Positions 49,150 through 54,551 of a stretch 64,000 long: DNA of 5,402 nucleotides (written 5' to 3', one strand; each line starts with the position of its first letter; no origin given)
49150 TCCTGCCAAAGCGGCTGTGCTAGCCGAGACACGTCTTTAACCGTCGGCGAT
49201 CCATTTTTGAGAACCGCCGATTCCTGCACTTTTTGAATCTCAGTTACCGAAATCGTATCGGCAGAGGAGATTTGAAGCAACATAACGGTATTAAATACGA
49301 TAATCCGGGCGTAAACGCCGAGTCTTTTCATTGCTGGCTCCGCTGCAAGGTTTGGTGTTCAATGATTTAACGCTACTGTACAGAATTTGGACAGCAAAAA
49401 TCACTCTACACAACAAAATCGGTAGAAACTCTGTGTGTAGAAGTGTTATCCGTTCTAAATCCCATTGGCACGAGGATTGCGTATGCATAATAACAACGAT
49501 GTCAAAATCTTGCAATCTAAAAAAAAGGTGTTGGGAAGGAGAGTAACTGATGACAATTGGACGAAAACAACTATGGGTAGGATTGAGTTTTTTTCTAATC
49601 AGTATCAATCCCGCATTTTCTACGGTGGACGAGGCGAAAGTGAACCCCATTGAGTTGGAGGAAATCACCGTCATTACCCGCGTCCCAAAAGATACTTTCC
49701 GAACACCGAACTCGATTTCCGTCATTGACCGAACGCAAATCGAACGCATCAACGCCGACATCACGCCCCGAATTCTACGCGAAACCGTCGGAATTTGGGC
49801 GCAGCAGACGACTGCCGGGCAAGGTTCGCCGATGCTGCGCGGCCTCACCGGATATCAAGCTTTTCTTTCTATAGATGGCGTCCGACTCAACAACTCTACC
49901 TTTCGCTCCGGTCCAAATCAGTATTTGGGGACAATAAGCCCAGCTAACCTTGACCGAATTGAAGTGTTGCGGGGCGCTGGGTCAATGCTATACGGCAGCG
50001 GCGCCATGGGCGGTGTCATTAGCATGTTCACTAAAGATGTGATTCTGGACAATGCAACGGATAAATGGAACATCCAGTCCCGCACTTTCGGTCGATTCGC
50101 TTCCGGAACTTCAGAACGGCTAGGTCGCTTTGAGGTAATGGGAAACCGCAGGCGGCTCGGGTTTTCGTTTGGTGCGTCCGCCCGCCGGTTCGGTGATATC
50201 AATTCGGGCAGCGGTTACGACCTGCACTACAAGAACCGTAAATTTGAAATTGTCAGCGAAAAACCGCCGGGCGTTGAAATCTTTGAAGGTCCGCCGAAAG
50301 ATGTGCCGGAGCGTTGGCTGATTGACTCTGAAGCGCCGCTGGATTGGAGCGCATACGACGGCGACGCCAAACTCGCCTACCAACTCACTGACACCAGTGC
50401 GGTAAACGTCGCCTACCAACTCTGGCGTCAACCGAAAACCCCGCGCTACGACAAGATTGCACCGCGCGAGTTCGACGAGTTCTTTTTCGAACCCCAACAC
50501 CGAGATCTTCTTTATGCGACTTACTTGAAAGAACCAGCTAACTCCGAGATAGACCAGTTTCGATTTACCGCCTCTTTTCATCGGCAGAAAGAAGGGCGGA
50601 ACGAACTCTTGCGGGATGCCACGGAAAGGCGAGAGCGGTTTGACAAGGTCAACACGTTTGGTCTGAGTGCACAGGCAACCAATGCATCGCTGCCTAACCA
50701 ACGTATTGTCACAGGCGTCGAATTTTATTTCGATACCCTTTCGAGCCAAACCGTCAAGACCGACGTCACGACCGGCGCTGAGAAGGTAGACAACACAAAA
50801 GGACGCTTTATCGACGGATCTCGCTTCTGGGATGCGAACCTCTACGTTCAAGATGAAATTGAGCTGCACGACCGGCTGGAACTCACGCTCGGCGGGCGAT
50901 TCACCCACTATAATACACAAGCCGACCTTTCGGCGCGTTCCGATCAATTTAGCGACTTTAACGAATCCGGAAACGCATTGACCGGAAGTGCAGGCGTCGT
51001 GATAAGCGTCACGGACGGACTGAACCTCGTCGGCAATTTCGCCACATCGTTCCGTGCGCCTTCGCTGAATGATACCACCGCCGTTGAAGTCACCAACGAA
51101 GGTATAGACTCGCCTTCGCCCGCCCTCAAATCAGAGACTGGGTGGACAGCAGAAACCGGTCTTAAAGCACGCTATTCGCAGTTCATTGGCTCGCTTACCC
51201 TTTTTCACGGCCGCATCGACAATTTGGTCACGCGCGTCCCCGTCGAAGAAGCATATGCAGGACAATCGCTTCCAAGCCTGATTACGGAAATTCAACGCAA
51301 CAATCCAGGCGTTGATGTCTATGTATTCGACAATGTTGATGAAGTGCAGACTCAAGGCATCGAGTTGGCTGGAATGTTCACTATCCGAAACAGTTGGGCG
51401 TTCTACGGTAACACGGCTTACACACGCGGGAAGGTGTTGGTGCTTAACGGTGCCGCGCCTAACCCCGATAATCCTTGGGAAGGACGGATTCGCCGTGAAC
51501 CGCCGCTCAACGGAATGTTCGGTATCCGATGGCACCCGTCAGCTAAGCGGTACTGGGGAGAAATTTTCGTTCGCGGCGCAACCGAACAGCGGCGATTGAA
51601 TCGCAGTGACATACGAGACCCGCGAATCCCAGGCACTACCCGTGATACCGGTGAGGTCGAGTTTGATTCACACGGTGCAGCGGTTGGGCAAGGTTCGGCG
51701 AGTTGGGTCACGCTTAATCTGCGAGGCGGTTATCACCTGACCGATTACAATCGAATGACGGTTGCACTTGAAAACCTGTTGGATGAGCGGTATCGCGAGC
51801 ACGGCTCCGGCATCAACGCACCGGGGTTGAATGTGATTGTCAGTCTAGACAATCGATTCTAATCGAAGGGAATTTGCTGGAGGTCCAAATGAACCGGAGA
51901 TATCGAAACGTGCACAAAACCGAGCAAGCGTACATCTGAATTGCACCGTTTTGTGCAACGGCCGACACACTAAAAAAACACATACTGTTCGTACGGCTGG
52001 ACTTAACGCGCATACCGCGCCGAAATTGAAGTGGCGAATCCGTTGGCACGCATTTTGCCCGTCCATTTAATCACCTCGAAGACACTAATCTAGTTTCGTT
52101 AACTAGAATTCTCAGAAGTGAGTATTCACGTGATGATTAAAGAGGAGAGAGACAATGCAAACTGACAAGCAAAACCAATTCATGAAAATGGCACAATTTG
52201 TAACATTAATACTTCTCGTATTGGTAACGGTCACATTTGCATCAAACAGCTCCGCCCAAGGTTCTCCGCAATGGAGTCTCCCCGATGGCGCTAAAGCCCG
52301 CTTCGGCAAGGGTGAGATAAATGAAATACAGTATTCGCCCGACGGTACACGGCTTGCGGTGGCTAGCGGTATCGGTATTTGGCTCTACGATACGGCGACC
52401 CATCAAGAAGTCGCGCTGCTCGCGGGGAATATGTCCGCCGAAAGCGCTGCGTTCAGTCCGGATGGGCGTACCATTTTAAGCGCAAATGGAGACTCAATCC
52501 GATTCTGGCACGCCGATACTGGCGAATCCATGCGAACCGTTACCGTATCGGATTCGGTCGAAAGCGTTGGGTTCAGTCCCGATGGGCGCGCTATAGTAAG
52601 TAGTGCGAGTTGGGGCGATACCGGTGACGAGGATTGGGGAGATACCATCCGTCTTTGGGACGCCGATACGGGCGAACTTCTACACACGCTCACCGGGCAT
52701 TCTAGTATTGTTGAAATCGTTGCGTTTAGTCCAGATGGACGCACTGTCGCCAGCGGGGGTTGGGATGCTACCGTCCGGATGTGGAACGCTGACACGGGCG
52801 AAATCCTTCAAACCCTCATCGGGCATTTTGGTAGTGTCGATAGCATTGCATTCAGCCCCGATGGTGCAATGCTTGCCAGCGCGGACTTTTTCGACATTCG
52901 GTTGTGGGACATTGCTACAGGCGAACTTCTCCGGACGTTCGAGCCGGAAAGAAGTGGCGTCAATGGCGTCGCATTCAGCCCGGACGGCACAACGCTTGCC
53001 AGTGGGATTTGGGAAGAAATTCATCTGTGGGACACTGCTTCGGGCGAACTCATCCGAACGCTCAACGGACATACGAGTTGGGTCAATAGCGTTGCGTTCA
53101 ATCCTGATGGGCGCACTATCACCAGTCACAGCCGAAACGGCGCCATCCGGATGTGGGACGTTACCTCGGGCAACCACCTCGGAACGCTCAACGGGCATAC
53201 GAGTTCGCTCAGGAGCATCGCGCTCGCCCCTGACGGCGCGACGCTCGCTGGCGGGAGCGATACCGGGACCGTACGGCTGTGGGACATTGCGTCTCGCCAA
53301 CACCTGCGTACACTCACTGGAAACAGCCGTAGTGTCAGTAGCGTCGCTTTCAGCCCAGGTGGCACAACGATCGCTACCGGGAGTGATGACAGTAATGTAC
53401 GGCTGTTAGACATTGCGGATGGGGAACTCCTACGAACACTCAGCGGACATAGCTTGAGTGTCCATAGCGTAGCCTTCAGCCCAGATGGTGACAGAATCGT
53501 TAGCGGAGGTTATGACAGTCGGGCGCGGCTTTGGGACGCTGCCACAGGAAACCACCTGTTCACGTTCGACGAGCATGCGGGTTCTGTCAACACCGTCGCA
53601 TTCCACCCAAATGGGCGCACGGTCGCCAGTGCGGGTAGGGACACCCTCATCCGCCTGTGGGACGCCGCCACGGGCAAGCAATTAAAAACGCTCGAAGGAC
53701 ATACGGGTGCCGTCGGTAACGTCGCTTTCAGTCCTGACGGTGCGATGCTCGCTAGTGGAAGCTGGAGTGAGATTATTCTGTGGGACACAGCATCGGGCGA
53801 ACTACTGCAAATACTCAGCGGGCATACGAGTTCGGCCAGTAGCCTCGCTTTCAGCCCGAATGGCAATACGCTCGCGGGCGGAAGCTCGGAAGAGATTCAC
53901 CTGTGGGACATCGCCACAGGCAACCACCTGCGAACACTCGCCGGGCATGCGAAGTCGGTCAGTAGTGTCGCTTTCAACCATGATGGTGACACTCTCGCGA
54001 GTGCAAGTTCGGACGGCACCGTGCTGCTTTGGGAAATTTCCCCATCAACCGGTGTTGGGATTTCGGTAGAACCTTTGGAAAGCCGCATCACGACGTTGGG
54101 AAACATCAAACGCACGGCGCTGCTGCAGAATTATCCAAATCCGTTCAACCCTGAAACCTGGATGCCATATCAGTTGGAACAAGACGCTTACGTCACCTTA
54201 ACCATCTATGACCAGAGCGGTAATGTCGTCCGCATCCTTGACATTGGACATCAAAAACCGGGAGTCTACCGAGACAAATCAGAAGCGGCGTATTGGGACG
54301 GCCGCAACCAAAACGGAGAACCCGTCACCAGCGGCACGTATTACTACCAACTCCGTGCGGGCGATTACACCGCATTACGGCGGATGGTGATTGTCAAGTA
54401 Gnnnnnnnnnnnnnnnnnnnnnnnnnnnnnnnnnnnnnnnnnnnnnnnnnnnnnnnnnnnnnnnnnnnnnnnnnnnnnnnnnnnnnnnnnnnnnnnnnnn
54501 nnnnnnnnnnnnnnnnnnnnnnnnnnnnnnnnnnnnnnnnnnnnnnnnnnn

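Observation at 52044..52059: Textbook sigma-54 -24/-12 element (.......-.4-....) in front of the WD40 array, and a second one (49466-49481) in front of the TonB receptor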

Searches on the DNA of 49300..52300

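Call 36: search_rna_families(source=window, start=49300, end=52300, threshold=evalue, max_evalue=1)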
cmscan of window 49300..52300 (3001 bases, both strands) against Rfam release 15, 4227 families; matches with E-value up to 1: 1.
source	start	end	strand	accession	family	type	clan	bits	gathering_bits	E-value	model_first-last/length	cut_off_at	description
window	49627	49686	-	RF00030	RNase_MRP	Gene; ribozyme;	CL00002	13.8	50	0.4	1-266/266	no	RNase MRP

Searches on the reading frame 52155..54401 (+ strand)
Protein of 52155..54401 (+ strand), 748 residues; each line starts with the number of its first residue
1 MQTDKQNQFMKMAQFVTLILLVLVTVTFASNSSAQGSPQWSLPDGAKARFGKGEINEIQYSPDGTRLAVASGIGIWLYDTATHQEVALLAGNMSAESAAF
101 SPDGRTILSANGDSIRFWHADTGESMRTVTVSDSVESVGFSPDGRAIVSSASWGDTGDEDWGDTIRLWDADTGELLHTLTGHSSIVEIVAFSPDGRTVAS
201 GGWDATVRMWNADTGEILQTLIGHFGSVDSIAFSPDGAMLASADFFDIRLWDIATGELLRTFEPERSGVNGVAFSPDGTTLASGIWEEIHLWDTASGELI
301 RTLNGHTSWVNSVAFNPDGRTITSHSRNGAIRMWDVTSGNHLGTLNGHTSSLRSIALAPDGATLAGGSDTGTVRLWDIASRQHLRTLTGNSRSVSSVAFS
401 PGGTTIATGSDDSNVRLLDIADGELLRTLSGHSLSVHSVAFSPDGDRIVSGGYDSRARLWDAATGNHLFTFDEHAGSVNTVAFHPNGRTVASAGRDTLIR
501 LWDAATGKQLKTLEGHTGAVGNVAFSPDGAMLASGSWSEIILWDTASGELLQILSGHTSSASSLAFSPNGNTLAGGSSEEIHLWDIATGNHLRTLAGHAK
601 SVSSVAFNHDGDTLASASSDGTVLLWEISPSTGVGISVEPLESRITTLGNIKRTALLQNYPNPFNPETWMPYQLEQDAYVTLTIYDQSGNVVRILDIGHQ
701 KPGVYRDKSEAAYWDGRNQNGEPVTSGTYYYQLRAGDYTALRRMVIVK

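Call 9: search_protein_families(library=pfam, proteins=[window:52155-54401:+])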
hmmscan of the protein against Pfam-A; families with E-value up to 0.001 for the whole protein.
window:52155-54401:+ (748 aa): 59 families (the best 25 are shown)
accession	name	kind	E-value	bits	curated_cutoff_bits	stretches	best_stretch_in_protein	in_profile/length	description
PF25174.1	Beta-prop_THOC3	-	3.3e-127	423.6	305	4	248-432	71-254/272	THOC3 beta-propeller domain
PF25173.1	Beta-prop_WDR3_1st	-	2.6e-121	402.5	154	5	373-536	11-174/184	WDR3 first beta-propeller domain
PF00400.38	WD40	-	1e-118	383.2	27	11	423-461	1-39/39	WD domain, G-beta repeat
PF24814.1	WD40_Prp19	-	4.3e-100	334.8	320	5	405-586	21-206/281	Prp19 WD40 domain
PF24807.1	WD40_CDC20-Fz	-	1.2e-95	320.7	200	5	344-514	46-219/292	CDC20/Fizzy WD40 domain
PF25175.1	Beta-prop_WDR5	-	4.2e-95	318.9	250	4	301-470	4-173/296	WDR5 beta-propeller domain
PF24817.1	WD40_WDHD1_1st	-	1.3e-81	274.5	109.9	7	545-633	73-162/291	WDHD1 first WD40 domain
PF25391.1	WD40_Gbeta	-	3.9e-74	250.1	150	6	326-426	161-262/340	G protein beta WD-40 repeat protein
PF25172.1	Beta-prop_WDR3_2nd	-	5.5e-69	233.1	140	3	269-536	2-278/293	WDR3 second beta-propeller domain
PF23414.1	Beta-prop_EML_2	-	4.7e-68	229.9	90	4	480-629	3-154/266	Echinoderm microtubule-associated protein second beta-propeller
PF25168.1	Beta-prop_WDR36-Utp21_2nd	-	1e-67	229.3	84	7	343-496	151-302/335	WDR36/Utp21 second beta-propeller domain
PF24805.1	EIF3I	-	1.6e-58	198.8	200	5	429-532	6-108/324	EIF3I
PF23393.2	Beta-prop_WDR90_POC16_2nd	-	2.1e-57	195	60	6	363-451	8-96/291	WDR90/POC16, second beta-propeller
PF24105.1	Beta-prop_CAF1B_HIR1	-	6.6e-54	183.8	80.5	5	426-508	123-205/383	CAF1B/HIR1 beta-propeller domain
PF23381.1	Beta-prop_IFT122_1st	-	2.2e-51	175.2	28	6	474-584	10-118/350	IFT122 first beta-propeller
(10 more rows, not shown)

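Call 39: find_homologous_proteins(query=window:52155-54401:+, max_evalue=1e-50)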
Query window:52155-54401:+ (748 aa): 7530 proteins with E <= 1e-50 among 8000 candidates; the best 120 are listed.
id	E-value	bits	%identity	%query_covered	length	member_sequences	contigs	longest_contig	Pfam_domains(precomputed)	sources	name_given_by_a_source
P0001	6.7e-282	955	45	84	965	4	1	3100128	PF23769.2,PF23586.3,PF17005.12,PF25048.2,PF23342.2,PF23411.2,PF23215.1,PF02239.23,PF10584.15,PF23393.3,PF23609.2,PF24797.2,PF20426.5,PF25460.2,PF25178.1,PF23775.2,PF25173.2,PF23383.2,PF25171.2,PF12894.14,PF21031.3,PF24780.2,PF16755.12,PF23761.2,PF25172.2,PF24782.3,PF08662.18,PF25047.1,PF26550.2,PF13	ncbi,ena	-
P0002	6.6e-272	922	47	77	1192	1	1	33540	PF23769.2,PF23586.3,PF17005.12,PF25048.2,PF23342.2,PF23411.2,PF23215.1,PF02239.23,PF23770.2,PF23393.3,PF23609.2,PF24797.2,PF15492.13,PF20426.5,PF25460.2,PF11715.17,PF23749.2,PF25178.1,PF23335.2,PF23775.2,PF25173.2,PF23383.2,PF25171.2,PF12894.14,PF21031.3,PF24780.2,PF16755.12,PF23761.2,PF25172.2,PF24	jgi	jgi:WD40 repeat protein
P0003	8.0e-266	902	44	88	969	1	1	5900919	PF23769.2,PF23586.3,PF17005.12,PF25048.2,PF23342.2,PF23411.2,PF23215.1,PF23770.2,PF23393.3,PF23609.2,PF24797.2,PF15492.13,PF20426.5,PF25460.2,PF11715.17,PF23749.2,PF25178.1,PF23335.2,PF23775.2,PF07433.18,PF25173.2,PF23383.2,PF25171.2,PF12894.14,PF21783.3,PF24780.2,PF16755.12,PF23761.2,PF04151.22,PF2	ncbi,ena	-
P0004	4.0e-253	860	50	86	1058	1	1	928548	PF23769.2,PF17005.12,PF25048.2,PF23342.2,PF23411.2,PF02239.23,PF23770.2,PF23393.3,PF23609.2,PF24797.2,PF20426.5,PF08553.17,PF25460.2,PF25178.1,PF23775.2,PF25173.2,PF23383.2,PF25171.2,PF12894.14,PF26608.1,PF24780.2,PF16755.12,PF23761.2,PF25172.2,PF24782.3,PF08662.18,PF25047.1,PF26550.2,PF13860.13,PF2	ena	-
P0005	1.3e-252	859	43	76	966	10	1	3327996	PF23769.2,PF23586.3,PF17005.12,PF25048.2,PF23342.2,PF23411.2,PF23215.1,PF02239.23,PF23393.3,PF23609.2,PF24797.2,PF20426.5,PF25460.2,PF25178.1,PF23775.2,PF25173.2,PF23383.2,PF25171.2,PF12894.14,PF04762.19,PF21031.3,PF24780.2,PF16755.12,PF23761.2,PF25172.2,PF24782.3,PF08662.18,PF25047.1,PF26550.2,PF13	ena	-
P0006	2.5e-249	848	47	77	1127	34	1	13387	PF23769.2,PF17005.12,PF25048.2,PF23342.2,PF23411.2,PF23215.1,PF02239.23,PF10584.15,PF23770.2,PF23393.3,PF23385.2,PF23609.2,PF24797.2,PF15492.13,PF20426.5,PF25460.2,PF11715.17,PF25178.1,PF23775.2,PF07433.18,PF25173.2,PF23383.2,PF25171.2,PF12894.14,PF24780.2,PF16755.12,PF23761.2,PF25172.2,PF24782.3,PF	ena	-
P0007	8.2e-247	839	47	79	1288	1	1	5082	PF23769.2,PF23586.3,PF25048.2,PF07865.18,PF23342.2,PF23411.2,PF23215.1,PF02239.23,PF23770.2,PF11659.15,PF23393.3,PF23609.2,PF00069.32,PF24797.2,PF15492.13,PF20426.5,PF25460.2,PF11715.17,PF25178.1,PF23335.2,PF23775.2,PF25173.2,PF23383.2,PF25171.2,PF12894.14,PF21031.3,PF24780.2,PF16755.12,PF14559.13,P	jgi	jgi:WD40 repeat protein/tetratricopeptide (TPR) repeat protein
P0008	3.4e-246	837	50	84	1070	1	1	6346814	PF23586.3,PF17005.12,PF25048.2,PF23342.2,PF23411.2,PF23215.1,PF23770.2,PF23393.3,PF23609.2,PF24797.2,PF15492.13,PF20426.5,PF25460.2,PF11715.17,PF25178.1,PF23335.2,PF23775.2,PF25173.2,PF23383.2,PF25171.2,PF12894.14,PF21031.3,PF24780.2,PF16755.12,PF23761.2,PF25172.2,PF24782.3,PF08662.18,PF25047.1,PF26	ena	-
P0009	1.1e-244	832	44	82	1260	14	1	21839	PF23769.2,PF23586.3,PF25048.2,PF23342.2,PF23411.2,PF23393.3,PF24797.2,PF15492.13,PF20426.5,PF25460.2,PF25178.1,PF23775.2,PF07433.18,PF25173.2,PF23383.2,PF25171.2,PF12894.14,PF24780.2,PF25172.2,PF24782.3,PF08662.18,PF25047.1,PF26550.2,PF13860.13,PF23756.2,PF23098.2,PF25168.2,PF24105.2,PF24805.2,PF240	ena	-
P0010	6.6e-239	813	48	81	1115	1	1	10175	PF23769.2,PF23586.3,PF17005.12,PF25048.2,PF07865.18,PF23342.2,PF23411.2,PF23215.1,PF02239.23,PF23393.3,PF23609.2,PF24797.2,PF20426.5,PF08553.17,PF25460.2,PF25178.1,PF23775.2,PF25173.2,PF23383.2,PF25171.2,PF12894.14,PF21031.3,PF24780.2,PF16755.12,PF23761.2,PF25172.2,PF24782.3,PF25047.1,PF26550.2,PF13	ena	-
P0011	4.2e-238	811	41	99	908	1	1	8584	PF23769.2,PF23586.3,PF25048.2,PF23342.2,PF23411.2,PF23393.3,PF23609.2,PF24797.2,PF15492.13,PF20426.5,PF25460.2,PF23749.2,PF25178.1,PF23775.2,PF25173.2,PF23383.2,PF25171.2,PF12894.14,PF24780.2,PF16755.12,PF23761.2,PF25172.2,PF24782.3,PF08662.18,PF25047.1,PF26550.2,PF13860.13,PF23756.2,PF23098.2,PF251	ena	-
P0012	2.0e-235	802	49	83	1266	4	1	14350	PF23769.2,PF17005.12,PF25048.2,PF23342.2,PF23411.2,PF23215.1,PF23770.2,PF23393.3,PF23609.2,PF24797.2,PF15492.13,PF20426.5,PF25460.2,PF11715.17,PF23749.2,PF25178.1,PF23775.2,PF25173.2,PF23383.2,PF25171.2,PF12894.14,PF21031.3,PF24780.2,PF23761.2,PF25172.2,PF24782.3,PF25047.1,PF26550.2,PF13860.13,PF237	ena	-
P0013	3.1e-232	791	49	73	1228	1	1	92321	PF23769.2,PF23586.3,PF17005.12,PF25048.2,PF07865.18,PF23342.2,PF23411.2,PF23215.1,PF02239.23,PF10584.15,PF23770.2,PF23393.3,PF23609.2,PF24797.2,PF15492.13,PF20426.5,PF24883.3,PF05729.19,PF25460.2,PF11715.17,PF23749.2,PF25178.1,PF23775.2,PF25173.2,PF23383.2,PF25171.2,PF12894.14,PF04762.19,PF21031.3,P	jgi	jgi:WD40 repeat protein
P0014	2.9e-228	778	38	77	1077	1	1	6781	PF23769.2,PF23586.3,PF13360.14,PF17005.12,PF25048.2,PF23342.2,PF23411.2,PF02239.23,PF10584.15,PF23393.3,PF23609.2,PF24797.2,PF20426.5,PF25460.2,PF11715.17,PF25178.1,PF23775.2,PF25173.2,PF23383.2,PF25171.2,PF12894.14,PF24780.2,PF16755.12,PF23761.2,PF25172.2,PF24782.3,PF08662.18,PF25047.1,PF26550.2,PF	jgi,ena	-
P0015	3.6e-227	774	47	73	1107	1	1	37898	PF23769.2,PF23586.3,PF17005.12,PF25048.2,PF23342.2,PF23411.2,PF23215.1,PF02239.23,PF23393.3,PF23609.2,PF24797.2,PF15492.13,PF20426.5,PF25460.2,PF11715.17,PF25178.1,PF23775.2,PF25173.2,PF23383.2,PF25171.2,PF12894.14,PF21031.3,PF24780.2,PF16755.12,PF23761.2,PF25172.2,PF24782.3,PF25047.1,PF26550.2,PF13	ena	-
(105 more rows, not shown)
